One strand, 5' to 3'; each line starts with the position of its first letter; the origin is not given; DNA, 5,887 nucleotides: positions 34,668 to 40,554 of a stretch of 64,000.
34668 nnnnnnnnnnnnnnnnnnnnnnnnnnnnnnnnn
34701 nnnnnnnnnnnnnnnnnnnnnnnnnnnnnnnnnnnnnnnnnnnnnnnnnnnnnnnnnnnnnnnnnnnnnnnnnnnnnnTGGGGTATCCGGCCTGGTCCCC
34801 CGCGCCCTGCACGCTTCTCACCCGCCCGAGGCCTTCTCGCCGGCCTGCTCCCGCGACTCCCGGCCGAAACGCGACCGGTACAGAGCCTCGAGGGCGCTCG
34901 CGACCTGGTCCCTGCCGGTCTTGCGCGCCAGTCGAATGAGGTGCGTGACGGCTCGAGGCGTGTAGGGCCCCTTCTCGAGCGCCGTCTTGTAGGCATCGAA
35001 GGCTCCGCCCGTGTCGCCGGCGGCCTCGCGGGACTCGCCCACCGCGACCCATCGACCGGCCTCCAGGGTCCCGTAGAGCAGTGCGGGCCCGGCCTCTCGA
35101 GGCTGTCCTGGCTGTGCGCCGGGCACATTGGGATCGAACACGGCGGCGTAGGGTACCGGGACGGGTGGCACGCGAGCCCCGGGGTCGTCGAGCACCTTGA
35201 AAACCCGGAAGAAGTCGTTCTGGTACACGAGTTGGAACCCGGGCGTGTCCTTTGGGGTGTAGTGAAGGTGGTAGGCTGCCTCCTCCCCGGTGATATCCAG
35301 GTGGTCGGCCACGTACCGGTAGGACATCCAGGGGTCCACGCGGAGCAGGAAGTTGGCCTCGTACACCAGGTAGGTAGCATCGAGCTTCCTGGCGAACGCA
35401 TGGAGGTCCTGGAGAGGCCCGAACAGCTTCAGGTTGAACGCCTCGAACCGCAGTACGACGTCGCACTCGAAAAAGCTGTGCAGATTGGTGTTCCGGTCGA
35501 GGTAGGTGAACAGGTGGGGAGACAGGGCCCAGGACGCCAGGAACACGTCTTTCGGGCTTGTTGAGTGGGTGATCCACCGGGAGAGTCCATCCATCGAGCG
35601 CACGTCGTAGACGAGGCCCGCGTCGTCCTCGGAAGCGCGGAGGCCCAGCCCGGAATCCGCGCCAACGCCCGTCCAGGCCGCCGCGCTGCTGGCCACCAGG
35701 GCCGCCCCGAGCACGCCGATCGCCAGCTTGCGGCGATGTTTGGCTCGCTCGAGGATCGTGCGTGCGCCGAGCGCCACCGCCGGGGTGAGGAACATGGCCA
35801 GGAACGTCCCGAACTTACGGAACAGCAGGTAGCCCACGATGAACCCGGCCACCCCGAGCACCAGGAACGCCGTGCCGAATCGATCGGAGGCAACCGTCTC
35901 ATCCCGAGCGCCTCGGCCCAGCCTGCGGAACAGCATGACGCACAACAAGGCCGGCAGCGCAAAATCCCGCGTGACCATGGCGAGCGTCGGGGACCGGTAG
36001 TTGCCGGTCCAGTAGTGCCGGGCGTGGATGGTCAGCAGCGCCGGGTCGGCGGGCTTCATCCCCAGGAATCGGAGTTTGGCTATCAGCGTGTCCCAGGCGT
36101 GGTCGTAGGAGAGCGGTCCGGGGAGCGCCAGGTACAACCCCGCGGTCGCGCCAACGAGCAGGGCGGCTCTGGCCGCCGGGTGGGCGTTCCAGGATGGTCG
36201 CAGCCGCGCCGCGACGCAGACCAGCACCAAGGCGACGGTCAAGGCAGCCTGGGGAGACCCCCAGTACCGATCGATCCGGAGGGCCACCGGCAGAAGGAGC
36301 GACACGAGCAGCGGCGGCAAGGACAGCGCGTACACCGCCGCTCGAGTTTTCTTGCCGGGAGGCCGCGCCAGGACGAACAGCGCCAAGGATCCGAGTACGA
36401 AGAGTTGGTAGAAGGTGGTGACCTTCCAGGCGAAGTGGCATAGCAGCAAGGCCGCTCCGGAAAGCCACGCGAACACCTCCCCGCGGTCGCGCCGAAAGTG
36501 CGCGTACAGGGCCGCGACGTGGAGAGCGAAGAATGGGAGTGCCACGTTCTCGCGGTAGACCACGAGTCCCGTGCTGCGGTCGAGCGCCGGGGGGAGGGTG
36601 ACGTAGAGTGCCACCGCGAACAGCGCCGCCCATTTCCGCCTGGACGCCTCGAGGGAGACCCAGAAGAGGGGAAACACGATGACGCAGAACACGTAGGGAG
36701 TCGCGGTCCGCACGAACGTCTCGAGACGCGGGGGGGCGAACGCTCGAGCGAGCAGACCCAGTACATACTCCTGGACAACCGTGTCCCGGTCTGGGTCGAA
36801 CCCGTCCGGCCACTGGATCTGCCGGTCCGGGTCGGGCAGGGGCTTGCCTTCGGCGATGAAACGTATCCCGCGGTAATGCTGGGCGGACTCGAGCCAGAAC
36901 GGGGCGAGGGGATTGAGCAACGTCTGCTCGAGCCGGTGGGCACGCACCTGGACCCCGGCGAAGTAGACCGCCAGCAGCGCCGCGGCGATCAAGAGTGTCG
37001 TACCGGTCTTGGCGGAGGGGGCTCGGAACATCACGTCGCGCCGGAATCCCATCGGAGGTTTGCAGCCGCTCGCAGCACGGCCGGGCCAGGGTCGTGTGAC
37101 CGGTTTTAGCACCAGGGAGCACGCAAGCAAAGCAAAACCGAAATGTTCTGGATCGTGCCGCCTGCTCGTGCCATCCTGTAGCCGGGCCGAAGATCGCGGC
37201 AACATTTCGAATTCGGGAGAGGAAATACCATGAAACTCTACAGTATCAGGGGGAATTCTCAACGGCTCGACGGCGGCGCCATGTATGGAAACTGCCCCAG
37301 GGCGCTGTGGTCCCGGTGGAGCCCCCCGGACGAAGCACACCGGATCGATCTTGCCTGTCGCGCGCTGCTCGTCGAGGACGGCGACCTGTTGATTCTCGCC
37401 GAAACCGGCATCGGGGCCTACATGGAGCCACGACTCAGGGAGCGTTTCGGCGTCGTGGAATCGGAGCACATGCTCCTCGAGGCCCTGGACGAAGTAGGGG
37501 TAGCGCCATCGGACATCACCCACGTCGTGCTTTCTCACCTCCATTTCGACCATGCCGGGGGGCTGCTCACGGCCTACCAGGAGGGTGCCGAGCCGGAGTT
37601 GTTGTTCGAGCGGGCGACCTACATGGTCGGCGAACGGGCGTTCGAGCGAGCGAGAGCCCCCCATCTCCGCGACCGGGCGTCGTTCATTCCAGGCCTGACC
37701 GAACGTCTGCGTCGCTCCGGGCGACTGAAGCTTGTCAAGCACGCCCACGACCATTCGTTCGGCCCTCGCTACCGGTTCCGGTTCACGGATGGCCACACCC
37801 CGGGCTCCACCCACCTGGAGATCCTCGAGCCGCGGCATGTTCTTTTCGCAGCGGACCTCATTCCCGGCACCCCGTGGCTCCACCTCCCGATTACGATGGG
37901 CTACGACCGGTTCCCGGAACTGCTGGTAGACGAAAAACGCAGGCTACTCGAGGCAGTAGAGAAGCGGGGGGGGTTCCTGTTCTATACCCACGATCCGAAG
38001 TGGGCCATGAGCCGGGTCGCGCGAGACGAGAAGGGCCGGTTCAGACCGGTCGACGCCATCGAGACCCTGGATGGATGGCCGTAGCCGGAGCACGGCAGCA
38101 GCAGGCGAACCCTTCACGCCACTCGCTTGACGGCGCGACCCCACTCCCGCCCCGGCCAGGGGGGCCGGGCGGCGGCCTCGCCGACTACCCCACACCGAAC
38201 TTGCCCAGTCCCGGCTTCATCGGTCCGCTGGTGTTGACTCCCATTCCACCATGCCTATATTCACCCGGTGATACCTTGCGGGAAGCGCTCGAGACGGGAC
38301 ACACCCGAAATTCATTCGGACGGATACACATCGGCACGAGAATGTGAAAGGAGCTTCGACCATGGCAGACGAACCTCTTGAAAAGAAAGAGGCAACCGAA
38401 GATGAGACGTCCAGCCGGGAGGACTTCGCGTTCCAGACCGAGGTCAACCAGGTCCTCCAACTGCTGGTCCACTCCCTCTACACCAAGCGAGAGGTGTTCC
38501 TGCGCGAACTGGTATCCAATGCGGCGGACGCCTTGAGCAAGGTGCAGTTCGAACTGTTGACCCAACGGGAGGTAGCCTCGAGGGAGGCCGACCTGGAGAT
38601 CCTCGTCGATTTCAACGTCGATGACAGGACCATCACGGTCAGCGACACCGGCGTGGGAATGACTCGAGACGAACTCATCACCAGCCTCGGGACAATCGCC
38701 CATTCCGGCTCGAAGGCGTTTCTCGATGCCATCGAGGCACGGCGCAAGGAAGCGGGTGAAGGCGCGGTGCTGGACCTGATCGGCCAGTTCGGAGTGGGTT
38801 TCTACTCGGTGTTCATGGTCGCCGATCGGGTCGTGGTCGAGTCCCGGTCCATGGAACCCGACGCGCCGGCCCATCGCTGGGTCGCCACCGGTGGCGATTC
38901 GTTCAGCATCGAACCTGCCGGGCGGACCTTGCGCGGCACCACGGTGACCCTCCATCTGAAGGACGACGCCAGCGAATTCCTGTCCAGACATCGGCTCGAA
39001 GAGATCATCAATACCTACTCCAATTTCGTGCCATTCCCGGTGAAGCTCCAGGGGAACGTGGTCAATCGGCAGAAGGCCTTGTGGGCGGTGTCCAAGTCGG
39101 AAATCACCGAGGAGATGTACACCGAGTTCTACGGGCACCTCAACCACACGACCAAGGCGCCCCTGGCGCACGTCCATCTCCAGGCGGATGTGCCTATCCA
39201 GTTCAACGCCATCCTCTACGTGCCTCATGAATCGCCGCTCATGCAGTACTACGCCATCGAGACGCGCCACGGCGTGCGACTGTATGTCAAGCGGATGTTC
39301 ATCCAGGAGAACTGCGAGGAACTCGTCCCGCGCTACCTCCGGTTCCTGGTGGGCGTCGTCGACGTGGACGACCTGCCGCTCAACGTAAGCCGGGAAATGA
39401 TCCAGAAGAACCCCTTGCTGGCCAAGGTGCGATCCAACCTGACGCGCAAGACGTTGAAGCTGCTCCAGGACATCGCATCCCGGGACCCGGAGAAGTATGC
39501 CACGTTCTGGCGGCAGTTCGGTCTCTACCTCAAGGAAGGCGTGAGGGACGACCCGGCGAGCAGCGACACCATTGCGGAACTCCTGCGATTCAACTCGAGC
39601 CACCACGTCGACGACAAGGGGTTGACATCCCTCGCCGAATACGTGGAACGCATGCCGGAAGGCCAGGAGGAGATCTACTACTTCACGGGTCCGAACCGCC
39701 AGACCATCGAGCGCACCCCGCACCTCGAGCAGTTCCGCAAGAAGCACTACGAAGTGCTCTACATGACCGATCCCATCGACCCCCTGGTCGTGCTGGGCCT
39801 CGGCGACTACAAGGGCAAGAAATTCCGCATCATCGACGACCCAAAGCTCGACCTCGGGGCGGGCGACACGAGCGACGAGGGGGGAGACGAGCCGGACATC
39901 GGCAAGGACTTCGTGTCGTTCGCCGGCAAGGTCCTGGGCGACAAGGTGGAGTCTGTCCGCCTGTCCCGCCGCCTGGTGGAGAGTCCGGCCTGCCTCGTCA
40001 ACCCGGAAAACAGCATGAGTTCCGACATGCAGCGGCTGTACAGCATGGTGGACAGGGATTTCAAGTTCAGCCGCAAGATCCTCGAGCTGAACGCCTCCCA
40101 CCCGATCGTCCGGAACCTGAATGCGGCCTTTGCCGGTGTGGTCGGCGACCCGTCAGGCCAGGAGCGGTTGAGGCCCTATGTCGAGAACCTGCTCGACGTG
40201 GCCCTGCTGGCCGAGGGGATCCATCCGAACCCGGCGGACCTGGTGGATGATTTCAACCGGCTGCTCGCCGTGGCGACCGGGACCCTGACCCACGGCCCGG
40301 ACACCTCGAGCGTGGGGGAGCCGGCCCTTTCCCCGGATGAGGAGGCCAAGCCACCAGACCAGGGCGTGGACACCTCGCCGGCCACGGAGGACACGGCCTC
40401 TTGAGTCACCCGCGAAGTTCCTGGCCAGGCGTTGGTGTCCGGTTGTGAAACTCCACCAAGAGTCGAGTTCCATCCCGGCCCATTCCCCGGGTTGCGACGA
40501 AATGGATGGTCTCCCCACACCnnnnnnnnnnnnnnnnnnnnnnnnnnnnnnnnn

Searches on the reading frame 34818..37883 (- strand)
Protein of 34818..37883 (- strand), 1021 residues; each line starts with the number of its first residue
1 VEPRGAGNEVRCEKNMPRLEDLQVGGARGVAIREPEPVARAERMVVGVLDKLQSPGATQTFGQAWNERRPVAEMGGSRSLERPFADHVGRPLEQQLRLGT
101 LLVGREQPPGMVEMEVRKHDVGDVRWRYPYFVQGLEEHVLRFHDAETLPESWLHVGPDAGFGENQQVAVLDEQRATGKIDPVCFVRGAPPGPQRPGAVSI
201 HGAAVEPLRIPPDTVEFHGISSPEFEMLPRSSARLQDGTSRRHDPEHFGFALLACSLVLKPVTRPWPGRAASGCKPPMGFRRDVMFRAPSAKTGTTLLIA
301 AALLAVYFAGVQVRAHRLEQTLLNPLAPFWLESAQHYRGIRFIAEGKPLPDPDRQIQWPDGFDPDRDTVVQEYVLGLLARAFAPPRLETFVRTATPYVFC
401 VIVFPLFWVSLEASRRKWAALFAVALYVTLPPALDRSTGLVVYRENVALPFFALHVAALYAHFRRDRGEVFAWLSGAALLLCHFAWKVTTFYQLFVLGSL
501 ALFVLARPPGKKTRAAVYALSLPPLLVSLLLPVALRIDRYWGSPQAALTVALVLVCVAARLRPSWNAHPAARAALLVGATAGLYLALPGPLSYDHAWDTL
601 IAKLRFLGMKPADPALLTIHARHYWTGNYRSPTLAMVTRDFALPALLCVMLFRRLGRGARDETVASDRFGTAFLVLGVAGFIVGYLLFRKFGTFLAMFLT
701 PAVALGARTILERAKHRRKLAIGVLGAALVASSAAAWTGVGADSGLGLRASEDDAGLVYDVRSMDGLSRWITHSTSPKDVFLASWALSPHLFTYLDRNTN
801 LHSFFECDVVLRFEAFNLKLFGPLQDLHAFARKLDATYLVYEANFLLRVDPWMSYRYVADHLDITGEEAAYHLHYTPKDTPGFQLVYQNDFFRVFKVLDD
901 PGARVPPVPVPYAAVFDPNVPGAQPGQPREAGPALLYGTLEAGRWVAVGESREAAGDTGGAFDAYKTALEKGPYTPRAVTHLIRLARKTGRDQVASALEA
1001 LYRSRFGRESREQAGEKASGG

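Call 67: search_protein_families(library=pfam, proteins=[window:34818-37883:-], max_evalue=0.001)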
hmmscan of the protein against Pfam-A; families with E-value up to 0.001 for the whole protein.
window:34818-37883:- (1021 aa): 1 family
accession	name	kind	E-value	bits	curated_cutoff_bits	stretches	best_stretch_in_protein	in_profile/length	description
PF10034.15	Dpy19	-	4.6e-08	32.1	27.2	0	401-530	123-257/653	Q-cell neuroblast polarisation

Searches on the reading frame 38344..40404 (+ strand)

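Call 67: search_protein_families(library=pfam, proteins=[window:38344-40404:+], max_evalue=0.001)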
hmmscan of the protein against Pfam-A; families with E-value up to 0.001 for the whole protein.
window:38344-40404:+ (686 aa): 4 families
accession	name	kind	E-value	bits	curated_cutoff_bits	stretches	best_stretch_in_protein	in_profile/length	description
PF00183.23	HSP90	-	4.1e-114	382.8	24.4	1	238-647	80-492/518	Hsp90 protein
PF13589.12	HATPase_c_3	-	3e-08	34.2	25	1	50-169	4-94/137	Histidine kinase-, DNA gyrase B-, and HSP90-like ATPase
PF02518.31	HATPase_c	-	3.3e-05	24.7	26.4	1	53-206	10-108/111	Histidine kinase-, DNA gyrase B-, and HSP90-like ATPase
PF25794.1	SACS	-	0.00087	19.6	32.8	0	144-162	97-115/247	Sacsin domain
